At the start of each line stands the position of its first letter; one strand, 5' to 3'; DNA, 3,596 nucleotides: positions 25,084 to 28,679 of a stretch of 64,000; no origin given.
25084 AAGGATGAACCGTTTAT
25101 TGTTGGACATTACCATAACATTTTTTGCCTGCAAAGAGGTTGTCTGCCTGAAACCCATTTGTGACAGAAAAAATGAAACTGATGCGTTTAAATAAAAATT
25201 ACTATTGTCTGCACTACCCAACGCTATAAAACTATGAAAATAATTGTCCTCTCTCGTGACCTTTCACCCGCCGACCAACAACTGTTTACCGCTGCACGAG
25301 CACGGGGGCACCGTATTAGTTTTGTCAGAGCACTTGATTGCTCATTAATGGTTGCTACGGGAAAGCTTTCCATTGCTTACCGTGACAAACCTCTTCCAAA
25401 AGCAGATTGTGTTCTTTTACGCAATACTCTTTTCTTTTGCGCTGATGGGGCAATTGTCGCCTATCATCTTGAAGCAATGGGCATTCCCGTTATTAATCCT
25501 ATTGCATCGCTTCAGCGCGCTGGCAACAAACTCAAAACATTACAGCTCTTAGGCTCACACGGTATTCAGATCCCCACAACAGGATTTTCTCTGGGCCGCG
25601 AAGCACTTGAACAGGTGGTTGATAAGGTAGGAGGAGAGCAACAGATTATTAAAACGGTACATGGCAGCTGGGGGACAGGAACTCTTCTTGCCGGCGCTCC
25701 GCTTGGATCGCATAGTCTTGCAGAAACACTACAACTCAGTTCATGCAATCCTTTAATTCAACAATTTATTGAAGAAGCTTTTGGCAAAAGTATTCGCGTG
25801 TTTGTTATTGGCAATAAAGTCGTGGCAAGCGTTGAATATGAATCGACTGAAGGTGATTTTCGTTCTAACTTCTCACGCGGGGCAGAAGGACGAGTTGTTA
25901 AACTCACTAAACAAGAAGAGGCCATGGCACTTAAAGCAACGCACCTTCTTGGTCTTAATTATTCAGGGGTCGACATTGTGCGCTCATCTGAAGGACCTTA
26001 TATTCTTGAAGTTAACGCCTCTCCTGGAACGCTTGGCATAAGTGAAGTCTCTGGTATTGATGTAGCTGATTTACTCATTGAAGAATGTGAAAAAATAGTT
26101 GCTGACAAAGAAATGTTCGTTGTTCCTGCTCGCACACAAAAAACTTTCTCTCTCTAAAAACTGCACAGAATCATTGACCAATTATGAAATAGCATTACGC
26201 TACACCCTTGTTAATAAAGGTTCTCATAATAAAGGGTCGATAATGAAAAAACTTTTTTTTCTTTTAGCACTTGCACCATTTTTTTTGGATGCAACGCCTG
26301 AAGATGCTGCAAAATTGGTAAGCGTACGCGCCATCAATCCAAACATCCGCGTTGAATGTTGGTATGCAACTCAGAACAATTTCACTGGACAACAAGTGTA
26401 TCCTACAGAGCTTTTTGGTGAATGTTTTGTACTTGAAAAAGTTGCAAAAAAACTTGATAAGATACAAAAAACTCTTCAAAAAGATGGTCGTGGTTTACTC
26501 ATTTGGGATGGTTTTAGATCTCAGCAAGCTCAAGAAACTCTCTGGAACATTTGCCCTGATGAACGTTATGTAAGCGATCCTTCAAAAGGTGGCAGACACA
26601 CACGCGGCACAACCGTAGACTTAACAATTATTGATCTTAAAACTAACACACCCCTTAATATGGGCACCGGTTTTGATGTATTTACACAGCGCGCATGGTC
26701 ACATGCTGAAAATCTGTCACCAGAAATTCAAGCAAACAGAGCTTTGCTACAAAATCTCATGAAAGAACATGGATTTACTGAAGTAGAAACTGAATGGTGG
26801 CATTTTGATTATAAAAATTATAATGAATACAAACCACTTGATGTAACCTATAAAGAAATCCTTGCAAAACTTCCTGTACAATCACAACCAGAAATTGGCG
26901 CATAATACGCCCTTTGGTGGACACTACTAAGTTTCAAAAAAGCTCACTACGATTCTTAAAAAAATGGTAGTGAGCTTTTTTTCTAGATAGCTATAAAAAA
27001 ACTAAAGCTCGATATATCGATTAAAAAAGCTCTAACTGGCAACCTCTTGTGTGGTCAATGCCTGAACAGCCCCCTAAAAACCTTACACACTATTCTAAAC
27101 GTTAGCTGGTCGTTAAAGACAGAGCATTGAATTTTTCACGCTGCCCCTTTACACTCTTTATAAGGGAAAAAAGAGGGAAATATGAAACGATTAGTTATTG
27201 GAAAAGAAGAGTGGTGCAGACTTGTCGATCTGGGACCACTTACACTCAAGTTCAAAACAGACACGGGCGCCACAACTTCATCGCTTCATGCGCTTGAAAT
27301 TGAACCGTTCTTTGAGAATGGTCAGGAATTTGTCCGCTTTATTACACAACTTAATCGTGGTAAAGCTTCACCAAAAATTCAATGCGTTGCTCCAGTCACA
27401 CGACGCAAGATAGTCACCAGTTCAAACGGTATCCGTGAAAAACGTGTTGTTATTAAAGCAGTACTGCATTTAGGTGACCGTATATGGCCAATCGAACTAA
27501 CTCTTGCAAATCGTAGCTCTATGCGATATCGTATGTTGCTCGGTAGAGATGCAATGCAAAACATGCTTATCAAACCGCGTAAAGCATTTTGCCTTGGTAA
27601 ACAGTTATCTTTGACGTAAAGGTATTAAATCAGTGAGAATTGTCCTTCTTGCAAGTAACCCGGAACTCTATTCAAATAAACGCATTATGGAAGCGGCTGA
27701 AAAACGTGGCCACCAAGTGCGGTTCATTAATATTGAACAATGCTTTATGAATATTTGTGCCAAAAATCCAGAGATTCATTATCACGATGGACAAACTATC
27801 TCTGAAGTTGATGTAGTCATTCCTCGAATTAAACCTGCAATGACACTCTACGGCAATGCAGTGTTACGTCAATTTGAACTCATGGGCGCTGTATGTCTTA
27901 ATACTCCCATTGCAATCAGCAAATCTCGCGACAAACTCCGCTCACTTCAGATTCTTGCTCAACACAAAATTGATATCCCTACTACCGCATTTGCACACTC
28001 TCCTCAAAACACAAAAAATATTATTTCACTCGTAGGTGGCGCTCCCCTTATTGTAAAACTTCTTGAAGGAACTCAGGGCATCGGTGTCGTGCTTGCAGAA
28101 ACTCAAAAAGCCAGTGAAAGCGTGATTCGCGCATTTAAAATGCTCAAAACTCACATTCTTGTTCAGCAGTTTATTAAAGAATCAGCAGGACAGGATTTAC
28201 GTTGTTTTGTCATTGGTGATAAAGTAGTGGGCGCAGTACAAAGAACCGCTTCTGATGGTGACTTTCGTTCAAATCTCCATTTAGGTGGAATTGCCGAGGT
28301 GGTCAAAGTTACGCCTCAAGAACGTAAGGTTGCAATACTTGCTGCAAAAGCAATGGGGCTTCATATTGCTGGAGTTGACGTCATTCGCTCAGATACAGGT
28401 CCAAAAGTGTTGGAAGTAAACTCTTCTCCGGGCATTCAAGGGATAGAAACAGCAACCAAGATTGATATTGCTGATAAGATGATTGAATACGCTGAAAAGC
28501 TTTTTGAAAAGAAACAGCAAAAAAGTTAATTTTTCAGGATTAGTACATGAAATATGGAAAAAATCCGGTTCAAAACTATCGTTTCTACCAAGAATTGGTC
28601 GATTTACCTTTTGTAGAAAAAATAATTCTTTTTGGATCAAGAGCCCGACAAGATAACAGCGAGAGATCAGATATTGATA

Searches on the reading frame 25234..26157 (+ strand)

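Call 92: search_protein_families(library=pfam, proteins=[window:25234-26157:+], max_evalue=0.0001)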
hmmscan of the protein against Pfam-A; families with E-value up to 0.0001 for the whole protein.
window:25234-26157:+ (307 aa): 5 families
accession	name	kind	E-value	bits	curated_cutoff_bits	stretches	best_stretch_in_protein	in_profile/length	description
PF08443.16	RimK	-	1e-46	159.4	21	1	96-283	1-186/188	RimK-like ATP-grasp domain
PF18030.7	Rimk_N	-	1.8e-13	51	26.4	1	1-89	1-90/94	RimK PreATP-grasp domain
PF02955.21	GSH-S_ATP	-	3.3e-11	43.4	23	1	113-272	12-170/175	Prokaryotic glutathione synthetase, ATP-grasp domain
PF14397.11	ATPgrasp_ST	-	1.4e-10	41.2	31.4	0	85-194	8-118/278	Sugar-transfer associated ATP-grasp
PF02655.19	ATP-grasp_3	-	4.9e-10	40.2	23.2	1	96-264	1-157/160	ATP-grasp domain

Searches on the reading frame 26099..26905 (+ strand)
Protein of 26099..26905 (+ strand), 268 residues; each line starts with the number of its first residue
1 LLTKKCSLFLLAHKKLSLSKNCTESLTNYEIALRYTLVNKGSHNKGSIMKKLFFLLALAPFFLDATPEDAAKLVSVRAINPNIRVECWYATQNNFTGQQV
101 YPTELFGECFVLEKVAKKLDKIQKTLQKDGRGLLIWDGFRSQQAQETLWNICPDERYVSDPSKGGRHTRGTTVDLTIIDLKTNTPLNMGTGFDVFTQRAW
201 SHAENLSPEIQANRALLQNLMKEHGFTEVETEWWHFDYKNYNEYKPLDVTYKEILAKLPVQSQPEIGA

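Call 93: search_protein_families(library=pfam, proteins=[window:26099-26905:+], max_evalue=0.0001)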
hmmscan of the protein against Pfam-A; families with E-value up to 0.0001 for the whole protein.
window:26099-26905:+ (268 aa): 2 families
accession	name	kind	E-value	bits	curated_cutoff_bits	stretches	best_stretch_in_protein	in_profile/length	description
PF01427.22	Peptidase_M15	-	1.7e-38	132.8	27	1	70-240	2-186/199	D-ala-D-ala dipeptidase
PF02557.22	VanY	-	3e-07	30.7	25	1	113-239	6-130/132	D-alanyl-D-alanine carboxypeptidase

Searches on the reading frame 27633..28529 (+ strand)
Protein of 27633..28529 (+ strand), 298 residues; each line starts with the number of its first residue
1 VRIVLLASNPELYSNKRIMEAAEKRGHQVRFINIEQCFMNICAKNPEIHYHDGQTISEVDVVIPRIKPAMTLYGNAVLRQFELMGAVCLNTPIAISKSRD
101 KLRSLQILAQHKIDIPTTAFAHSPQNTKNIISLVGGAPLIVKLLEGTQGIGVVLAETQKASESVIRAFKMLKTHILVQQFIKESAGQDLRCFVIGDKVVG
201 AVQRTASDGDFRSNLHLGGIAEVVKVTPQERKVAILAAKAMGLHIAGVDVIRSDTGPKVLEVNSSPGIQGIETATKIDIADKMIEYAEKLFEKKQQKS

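Call 93: search_protein_families(library=pfam, proteins=[window:27633-28529:+], max_evalue=0.0001)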
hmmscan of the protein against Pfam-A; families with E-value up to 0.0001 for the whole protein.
window:27633-28529:+ (298 aa): 5 families
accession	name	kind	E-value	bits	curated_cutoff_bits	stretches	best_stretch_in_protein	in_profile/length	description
PF08443.16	RimK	-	8.9e-69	231.3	21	1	99-286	2-187/188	RimK-like ATP-grasp domain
PF18030.7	Rimk_N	-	9.1e-36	122.5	26.4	1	1-95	1-94/94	RimK PreATP-grasp domain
PF02955.21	GSH-S_ATP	-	3.1e-19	69.5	23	1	115-274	12-173/175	Prokaryotic glutathione synthetase, ATP-grasp domain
PF02655.19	ATP-grasp_3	-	7.6e-09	36.3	23.2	1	100-264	3-155/160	ATP-grasp domain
PF14397.11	ATPgrasp_ST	-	8.8e-07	28.8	31.4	0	99-199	20-151/278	Sugar-transfer associated ATP-grasp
